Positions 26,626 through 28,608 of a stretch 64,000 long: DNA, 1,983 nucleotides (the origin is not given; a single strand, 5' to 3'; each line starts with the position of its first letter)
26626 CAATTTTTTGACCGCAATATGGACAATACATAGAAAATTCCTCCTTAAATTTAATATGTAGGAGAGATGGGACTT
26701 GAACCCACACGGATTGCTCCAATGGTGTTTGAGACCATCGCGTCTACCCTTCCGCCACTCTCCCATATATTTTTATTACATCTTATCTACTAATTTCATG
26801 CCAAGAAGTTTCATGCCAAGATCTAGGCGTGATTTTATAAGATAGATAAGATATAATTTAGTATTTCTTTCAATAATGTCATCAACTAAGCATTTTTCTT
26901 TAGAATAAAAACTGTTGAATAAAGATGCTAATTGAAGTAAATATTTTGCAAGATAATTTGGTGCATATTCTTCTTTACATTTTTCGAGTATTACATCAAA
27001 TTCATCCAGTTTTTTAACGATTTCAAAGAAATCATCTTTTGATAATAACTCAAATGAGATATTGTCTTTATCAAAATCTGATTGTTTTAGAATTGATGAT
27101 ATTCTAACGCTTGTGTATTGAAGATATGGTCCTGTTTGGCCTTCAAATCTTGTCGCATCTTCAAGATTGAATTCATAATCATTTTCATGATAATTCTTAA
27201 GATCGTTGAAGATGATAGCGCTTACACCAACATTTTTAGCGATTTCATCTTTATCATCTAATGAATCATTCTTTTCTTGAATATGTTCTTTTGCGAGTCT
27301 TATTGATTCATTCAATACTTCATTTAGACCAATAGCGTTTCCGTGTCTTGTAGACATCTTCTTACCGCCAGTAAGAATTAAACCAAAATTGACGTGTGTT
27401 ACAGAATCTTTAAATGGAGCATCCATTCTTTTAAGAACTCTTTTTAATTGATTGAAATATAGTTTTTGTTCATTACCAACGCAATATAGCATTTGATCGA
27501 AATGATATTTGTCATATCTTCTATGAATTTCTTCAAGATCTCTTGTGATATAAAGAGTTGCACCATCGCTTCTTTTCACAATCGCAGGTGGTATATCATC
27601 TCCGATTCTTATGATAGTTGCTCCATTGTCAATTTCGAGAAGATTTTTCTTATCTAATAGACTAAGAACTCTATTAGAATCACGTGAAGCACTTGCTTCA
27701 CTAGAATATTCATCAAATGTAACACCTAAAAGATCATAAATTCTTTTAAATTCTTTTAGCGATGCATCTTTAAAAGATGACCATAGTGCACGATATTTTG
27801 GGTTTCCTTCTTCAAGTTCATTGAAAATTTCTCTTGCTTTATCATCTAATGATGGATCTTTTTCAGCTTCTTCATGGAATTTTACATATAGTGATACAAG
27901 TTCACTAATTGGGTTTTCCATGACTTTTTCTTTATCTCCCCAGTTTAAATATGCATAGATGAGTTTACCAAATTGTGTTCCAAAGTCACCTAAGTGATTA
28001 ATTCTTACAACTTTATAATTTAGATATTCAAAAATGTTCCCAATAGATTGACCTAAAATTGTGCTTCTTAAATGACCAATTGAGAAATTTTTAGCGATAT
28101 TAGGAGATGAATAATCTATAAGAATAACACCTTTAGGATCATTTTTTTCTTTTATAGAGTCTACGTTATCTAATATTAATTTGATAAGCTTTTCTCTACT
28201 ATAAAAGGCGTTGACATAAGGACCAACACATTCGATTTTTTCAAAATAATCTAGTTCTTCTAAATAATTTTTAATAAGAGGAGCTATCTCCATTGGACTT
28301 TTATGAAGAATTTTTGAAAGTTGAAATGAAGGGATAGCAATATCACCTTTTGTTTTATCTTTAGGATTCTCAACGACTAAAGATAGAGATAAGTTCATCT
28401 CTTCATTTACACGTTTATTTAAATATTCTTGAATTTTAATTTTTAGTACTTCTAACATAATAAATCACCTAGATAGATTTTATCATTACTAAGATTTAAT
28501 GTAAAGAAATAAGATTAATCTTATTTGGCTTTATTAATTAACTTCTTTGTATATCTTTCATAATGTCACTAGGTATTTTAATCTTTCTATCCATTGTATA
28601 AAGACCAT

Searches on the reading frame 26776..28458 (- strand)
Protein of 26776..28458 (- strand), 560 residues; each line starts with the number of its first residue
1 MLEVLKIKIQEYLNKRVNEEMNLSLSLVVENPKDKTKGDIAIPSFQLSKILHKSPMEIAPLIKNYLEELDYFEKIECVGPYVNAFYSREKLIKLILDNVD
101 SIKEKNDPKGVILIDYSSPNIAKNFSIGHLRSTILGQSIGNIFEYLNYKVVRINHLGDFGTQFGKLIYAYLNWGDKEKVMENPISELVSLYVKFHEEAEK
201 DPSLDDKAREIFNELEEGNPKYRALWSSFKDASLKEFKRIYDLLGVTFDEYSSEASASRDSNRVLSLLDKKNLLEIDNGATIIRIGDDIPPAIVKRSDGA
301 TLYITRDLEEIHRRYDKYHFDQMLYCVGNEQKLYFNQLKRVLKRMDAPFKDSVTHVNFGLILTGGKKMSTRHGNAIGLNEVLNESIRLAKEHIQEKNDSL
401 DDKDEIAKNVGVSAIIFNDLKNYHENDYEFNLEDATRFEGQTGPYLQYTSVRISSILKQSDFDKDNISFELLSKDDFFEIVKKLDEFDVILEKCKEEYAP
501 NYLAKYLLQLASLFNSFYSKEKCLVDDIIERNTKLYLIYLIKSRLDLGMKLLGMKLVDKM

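Call 9: search_protein_families(library=pfam, proteins=[window:26776-28458:-])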
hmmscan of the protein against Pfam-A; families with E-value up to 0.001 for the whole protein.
window:26776-28458:- (560 aa): 3 families
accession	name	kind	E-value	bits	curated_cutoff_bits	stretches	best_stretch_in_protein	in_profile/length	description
PF00750.26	tRNA-synt_1d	-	5.2e-84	282.6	23.3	1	99-431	9-348/349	tRNA synthetases class I (R), catalytic domain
PF05746.21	DALR_1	-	2.9e-24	85.8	22.3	1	446-560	1-117/117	DALR anticodon binding domain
PF03485.21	Arg_tRNA_synt_N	-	1.1e-14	55.2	21.5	1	5-85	3-84/85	Arginyl tRNA synthetase N terminal domain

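Call 15: find_related_loci(query=window:26776-28458:-, collection=genome_contigs, flank=10000)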
Query window:26776-28458:- (560 aa) in genome_contigs; peptide patterns used: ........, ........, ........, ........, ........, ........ (x = any residue, [..] = any of these).
600 stretches matched a pattern (row limit reached: there are more); 584 encode a relative of the query (tblastn E <= 1e-3); the best 80 are kept; 80 distinct loci.
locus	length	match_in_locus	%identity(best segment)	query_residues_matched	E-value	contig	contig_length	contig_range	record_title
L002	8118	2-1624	82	20-560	0e+0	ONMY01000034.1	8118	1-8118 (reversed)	uncultured Firmicutes bacterium isolate RUG448 genome assembly, contig: k87_3144971, whole genome shotgun sequence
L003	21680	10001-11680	81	1-560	0e+0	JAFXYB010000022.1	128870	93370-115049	Bacterium isolate RGIG6850 Sheep_Rumen-4__c1323611, whole genome shotgun sequence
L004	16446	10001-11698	49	1-560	5e-167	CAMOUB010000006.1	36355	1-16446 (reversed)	MAG: uncultured Bacillales bacterium isolate SRR873600_bin.94_metaWRAP_v1.3_MAG genome assembly, contig: NODE_1918_lengt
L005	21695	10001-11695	49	1-560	3e-166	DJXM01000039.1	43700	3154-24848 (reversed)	MAG TPA_asm: Bacillales bacterium UBA7004 UBA7004_contig_89845, whole genome shotgun sequence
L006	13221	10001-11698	48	1-560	2e-165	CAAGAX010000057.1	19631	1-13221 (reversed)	MAG TPA_asm: Acholeplasmatales bacterium, isolate HGM09208, WGS project CAAGAX010000000 data, contig: SRS476035_64_k119_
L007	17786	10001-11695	49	1-560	4e-165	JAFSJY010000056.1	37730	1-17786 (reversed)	MAG: Acholeplasmatales bacterium isolate RGIG3211 Goat_Reticulum-2__c414878, whole genome shotgun sequence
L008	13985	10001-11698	49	1-560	2e-164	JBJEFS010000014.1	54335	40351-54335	MAG: Anaeroplasma sp. isolate LOHA11_bin.045 NODE_124_length_54335_cov_9.789702, whole genome shotgun sequence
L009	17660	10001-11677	47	3-560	1e-158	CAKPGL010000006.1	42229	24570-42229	MAG: uncultured Bacilli bacterium isolate REFINED_METABAT215_TOP10_CONTIGS_1500_ASSEMBLY_K77_MERGED__Hadza_MoBio_hadza-I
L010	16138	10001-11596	47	30-560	8e-154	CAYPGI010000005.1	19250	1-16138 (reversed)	MAG TPA_asm: uncultured Muribaculaceae bacterium isolate SRP192927_co2_789 genome assembly, contig: NODE_4422_length_192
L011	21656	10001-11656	47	9-560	1e-152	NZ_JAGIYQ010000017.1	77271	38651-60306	Gottfriedia endophytica strain RG28 contig17, whole genome shotgun sequence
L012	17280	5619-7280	45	9-560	2e-152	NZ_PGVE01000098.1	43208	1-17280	Neobacillus cucumis strain V32-6 contig_74, whole genome shotgun sequence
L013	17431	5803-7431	45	19-555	2e-149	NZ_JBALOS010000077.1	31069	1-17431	Neobacillus drentensis strain JJ1551 JJ-1551_contig_77, whole genome shotgun sequence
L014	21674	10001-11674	45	5-560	2e-149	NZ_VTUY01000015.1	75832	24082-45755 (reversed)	Bacillus sp. CH30_1T scaffold15.1, whole genome shotgun sequence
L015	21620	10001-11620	47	21-560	2e-148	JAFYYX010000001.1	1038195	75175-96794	MAG: Bacilli bacterium isolate RGIG7548 Water_buffalos_Omasum-1__c71, whole genome shotgun sequence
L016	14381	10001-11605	46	28-560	2e-148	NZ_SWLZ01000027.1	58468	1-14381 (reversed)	Robertmurraya siralis strain 171544 NODE_27_length_58468_cov_53.278472, whole genome shotgun sequence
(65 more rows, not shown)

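Call 27: find_homologous_proteins(query=window:26776-28458:-, max_evalue=1e-100)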
Query window:26776-28458:- (560 aa): 7317 proteins with E <= 1e-100 among 8000 candidates; the best 120 are listed.
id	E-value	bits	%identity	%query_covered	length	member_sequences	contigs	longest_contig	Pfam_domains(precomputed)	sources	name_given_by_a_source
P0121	0.0e+0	1235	100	100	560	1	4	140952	PF05746.22,PF00750.26,PF03485.22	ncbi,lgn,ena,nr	ncbi:arginine--tRNA ligase [bacterium]|nr:arginine--tRNA ligase [bacterium]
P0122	0.0e+0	1027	82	100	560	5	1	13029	PF05746.22,PF00750.26,PF03485.22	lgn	-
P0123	0.0e+0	1027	81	100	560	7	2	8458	PF05746.22,PF00750.26,PF03485.22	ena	-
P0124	2.6e-283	959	78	100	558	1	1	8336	PF05746.22,PF00750.26,PF03485.22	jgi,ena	-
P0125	2.8e-279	946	77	100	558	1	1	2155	PF05746.22,PF00750.26,PF03485.22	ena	-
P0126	5.7e-267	905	74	100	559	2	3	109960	PF05746.22,PF00750.26,PF03485.22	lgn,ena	-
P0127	1.5e-266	903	74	100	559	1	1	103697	PF05746.22,PF00750.26,PF03485.22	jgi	-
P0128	6.4e-255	865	70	100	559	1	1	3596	PF05746.22,PF00750.26,PF03485.22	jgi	-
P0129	8.2e-255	865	70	100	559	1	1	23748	PF05746.22,PF00750.26,PF03485.22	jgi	-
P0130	4.6e-238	810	75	86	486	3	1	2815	PF00750.26,PF03485.22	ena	-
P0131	7.4e-235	799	67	99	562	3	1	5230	PF05746.22,PF00750.26,PF03485.22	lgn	-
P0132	1.3e-231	788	63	100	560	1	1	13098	PF05746.22,PF00750.26,PF03485.22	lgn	-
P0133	1.2e-227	775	64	100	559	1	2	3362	PF05746.22,PF00750.26,PF03485.22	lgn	-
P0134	3.0e-227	774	62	100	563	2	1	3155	PF05746.22,PF00750.26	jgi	-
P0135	7.0e-227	773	64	100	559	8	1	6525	PF05746.22,PF00750.26,PF03485.22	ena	-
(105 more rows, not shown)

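Call 28: find_encoding_contigs(protein=P0124, flank=10000, max_places=2)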
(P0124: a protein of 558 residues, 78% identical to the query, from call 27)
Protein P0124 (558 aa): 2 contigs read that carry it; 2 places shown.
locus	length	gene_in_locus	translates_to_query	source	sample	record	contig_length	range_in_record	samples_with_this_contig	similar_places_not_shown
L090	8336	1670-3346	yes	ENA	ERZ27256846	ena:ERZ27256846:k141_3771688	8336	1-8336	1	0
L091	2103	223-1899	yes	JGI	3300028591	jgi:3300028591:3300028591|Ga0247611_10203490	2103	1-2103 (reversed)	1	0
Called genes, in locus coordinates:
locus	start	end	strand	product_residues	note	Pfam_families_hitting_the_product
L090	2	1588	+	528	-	?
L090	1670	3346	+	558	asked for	PF03485:Arg_tRNA_synt_N, PF00750:tRNA-synt_1d, PF05746:DALR_1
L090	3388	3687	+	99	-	-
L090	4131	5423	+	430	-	-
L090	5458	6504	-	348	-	PF04551:GcpE, PF26540:GcpE_C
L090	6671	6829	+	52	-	PF00471:Ribosomal_L33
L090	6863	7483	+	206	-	PF23023:Anti-Pycsar_Apyc1 (weak), PF00753:Lactamase_B, PF12706:Lactamase_B_2 (weak)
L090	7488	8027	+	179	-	PF00625:Guanylate_kin, PF13238:AAA_18 (weak)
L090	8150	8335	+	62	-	?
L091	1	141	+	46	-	?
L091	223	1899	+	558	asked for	PF03485:Arg_tRNA_synt_N, PF00750:tRNA-synt_1d, PF05746:DALR_1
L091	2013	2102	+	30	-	?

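Call 29: find_encoding_contigs(protein=P0126, flank=10000, max_places=2)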
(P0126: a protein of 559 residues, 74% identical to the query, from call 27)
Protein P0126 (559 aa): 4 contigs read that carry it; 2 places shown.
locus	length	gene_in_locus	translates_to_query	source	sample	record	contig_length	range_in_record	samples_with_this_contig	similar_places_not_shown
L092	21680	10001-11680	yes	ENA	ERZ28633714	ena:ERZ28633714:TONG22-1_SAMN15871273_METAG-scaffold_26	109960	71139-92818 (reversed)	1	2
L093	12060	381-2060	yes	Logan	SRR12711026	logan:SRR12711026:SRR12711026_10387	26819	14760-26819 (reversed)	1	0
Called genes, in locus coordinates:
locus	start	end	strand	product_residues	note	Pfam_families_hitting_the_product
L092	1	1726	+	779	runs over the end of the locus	PF22666:Glyco_hydro_2_N2 (weak), PF00703:Glyco_hydro_2, PF02836:Glyco_hydro_2_C, PF16355:DUF4982, PF18565:Glyco_hydro2_C5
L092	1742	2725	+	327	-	PF07411:DUF1508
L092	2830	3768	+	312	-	PF00561:Abhydrolase_1, PF12146:Hydrolase_4, PF12697:Abhydrolase_6 (weak), PF20434:BD-FAE (faint), PF00326:Peptidase_S9, PF02230:Abhydrolase_2 (faint)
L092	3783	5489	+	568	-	PF02837:Glyco_hydro_2_N, PF22666:Glyco_hydro_2_N2, PF02836:Glyco_hydro_2_C (weak)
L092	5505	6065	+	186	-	PF01613:Flavin_Reduct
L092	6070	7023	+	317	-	PF01408:GFO_IDH_MocA, PF01488:Shikimate_DH (faint), PF03807:F420_oxidored (weak), PF22725:GFO_IDH_MocA_C3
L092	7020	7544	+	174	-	PF18907:DUF5662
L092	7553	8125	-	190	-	-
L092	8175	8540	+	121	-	PF13811:DUF4186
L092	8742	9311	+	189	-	PF05198:IF3_N, PF00707:IF3_C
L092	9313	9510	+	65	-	PF01632:Ribosomal_L35p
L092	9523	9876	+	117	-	PF00453:Ribosomal_L20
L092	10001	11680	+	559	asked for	PF03485:Arg_tRNA_synt_N, PF00750:tRNA-synt_1d, PF05746:DALR_1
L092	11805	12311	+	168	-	-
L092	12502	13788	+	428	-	-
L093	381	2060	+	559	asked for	PF03485:Arg_tRNA_synt_N, PF00750:tRNA-synt_1d, PF05746:DALR_1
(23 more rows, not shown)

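Call 30: find_encoding_contigs(protein=P0127, flank=10000, max_places=2)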
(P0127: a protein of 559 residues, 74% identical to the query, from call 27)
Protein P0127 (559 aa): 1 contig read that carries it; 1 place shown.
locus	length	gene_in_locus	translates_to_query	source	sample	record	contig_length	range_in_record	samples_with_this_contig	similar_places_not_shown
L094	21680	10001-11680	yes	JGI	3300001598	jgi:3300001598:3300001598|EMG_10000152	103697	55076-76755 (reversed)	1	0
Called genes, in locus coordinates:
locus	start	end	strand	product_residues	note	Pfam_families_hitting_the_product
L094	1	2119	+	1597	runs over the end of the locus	PF07523:Big_3 (weak)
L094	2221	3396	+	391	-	-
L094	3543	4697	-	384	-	PF00753:Lactamase_B, PF19583:ODP, PF00258:Flavodoxin_1 (weak), PF12724:Flavodoxin_5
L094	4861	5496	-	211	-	PF02659:Mntp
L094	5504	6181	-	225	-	PF08713:DNA_alkylation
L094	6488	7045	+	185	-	PF05198:IF3_N, PF00707:IF3_C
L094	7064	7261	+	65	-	PF01632:Ribosomal_L35p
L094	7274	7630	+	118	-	PF00453:Ribosomal_L20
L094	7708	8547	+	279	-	-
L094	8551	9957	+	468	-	PF00005:ABC_tran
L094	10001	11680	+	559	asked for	PF03485:Arg_tRNA_synt_N, PF00750:tRNA-synt_1d, PF05746:DALR_1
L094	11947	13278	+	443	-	-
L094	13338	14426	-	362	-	PF04551:GcpE, PF26540:GcpE_C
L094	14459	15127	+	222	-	-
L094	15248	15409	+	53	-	PF00471:Ribosomal_L33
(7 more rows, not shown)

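Call 31: find_encoding_contigs(protein=P0129, flank=10000, max_places=2)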
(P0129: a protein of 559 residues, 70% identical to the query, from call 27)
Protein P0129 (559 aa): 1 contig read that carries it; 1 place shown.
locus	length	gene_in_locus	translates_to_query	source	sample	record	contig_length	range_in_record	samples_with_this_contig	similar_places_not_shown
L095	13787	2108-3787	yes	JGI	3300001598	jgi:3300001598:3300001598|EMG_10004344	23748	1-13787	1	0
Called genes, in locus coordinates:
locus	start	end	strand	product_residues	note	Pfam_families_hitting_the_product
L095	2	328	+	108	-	?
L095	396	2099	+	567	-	PF02837:Glyco_hydro_2_N, PF22666:Glyco_hydro_2_N2, PF00703:Glyco_hydro_2 (weak), PF02836:Glyco_hydro_2_C (faint)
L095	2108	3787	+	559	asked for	PF03485:Arg_tRNA_synt_N, PF00750:tRNA-synt_1d, PF05746:DALR_1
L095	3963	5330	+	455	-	-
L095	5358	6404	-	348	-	PF04551:GcpE, PF26540:GcpE_C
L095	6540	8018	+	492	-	PF08903:DUF1846, PF20921:DUF1846_C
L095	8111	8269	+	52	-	PF00471:Ribosomal_L33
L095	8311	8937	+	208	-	PF00753:Lactamase_B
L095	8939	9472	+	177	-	PF00625:Guanylate_kin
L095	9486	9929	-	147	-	-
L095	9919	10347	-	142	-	-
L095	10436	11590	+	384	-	PF01553:Acyltransferase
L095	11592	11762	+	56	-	-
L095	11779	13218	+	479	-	PF00485:PRK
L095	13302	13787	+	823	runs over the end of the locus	PF00122:E1-E2_ATPase, PF00702:Hydrolase, PF08282:Hydrolase_3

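Call 39: find_encoding_contigs(protein=P0122, flank=6000, max_places=5)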
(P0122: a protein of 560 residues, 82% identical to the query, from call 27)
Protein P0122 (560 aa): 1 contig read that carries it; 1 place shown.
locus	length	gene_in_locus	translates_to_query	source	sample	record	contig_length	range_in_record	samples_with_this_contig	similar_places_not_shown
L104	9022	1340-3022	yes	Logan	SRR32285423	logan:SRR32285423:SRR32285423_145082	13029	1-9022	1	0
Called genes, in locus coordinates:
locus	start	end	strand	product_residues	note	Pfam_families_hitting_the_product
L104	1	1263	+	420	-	?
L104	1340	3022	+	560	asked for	PF03485:Arg_tRNA_synt_N, PF00750:tRNA-synt_1d, PF05746:DALR_1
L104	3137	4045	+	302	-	-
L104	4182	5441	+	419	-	-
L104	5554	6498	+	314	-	PF02588:YitT_membrane, PF10035:DUF2179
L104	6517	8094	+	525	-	-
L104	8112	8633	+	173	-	PF00583:Acetyltransf_1 (weak)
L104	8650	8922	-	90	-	-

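Call 40: find_encoding_contigs(protein=P0123, flank=6000, max_places=5)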
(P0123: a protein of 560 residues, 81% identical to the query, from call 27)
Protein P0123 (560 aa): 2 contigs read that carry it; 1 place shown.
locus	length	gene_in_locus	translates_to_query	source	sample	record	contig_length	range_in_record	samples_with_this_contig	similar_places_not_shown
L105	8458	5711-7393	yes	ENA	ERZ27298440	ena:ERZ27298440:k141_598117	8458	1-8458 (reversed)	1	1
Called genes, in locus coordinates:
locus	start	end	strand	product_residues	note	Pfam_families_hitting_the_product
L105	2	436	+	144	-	?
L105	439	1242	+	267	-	-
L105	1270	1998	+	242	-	PF13476:AAA_23 (weak), PF13175:AAA_15 (faint), PF00005:ABC_tran, PF13304:AAA_21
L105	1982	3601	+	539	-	PF09847:12TM_1, PF16949:ABC_tran_2 (weak)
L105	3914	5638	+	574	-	PF02837:Glyco_hydro_2_N, PF22666:Glyco_hydro_2_N2, PF00703:Glyco_hydro_2 (weak), PF02836:Glyco_hydro_2_C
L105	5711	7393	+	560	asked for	PF03485:Arg_tRNA_synt_N, PF00750:tRNA-synt_1d, PF05746:DALR_1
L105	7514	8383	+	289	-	-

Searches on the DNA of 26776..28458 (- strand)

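Call 59: search_rna_families(sources=[L003, L082, L092, L094, L095, L090, L105], threshold=gathering)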
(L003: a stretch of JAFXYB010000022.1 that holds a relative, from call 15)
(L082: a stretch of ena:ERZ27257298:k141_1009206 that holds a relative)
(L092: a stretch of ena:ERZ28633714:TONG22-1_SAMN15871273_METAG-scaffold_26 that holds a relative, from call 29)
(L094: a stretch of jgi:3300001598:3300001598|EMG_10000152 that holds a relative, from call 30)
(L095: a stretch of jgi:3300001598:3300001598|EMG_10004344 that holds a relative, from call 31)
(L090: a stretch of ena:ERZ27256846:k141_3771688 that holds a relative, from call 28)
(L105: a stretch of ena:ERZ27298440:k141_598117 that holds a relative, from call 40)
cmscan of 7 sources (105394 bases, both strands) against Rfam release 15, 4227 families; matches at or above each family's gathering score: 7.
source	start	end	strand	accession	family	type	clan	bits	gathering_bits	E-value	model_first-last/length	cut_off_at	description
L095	3794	3874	+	RF00005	tRNA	Gene; tRNA;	CL00001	59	29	5.4e-10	1-71/71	no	tRNA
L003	11697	11778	+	RF00005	tRNA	Gene; tRNA;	CL00001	56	29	3.7e-09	1-71/71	no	tRNA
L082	7544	7625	+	RF00005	tRNA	Gene; tRNA;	CL00001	56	29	3.7e-09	1-71/71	no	tRNA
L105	7409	7490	+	RF00005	tRNA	Gene; tRNA;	CL00001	56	29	3.7e-09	1-71/71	no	tRNA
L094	11692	11773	+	RF00005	tRNA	Gene; tRNA;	CL00001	55.6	29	4.7e-09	1-71/71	no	tRNA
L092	11690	11770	+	RF00005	tRNA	Gene; tRNA;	CL00001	53.1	29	2.3e-08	1-71/71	no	tRNA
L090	3362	3442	+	RF00005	tRNA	Gene; tRNA;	CL00001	53.1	29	2.2e-08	1-71/71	no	tRNA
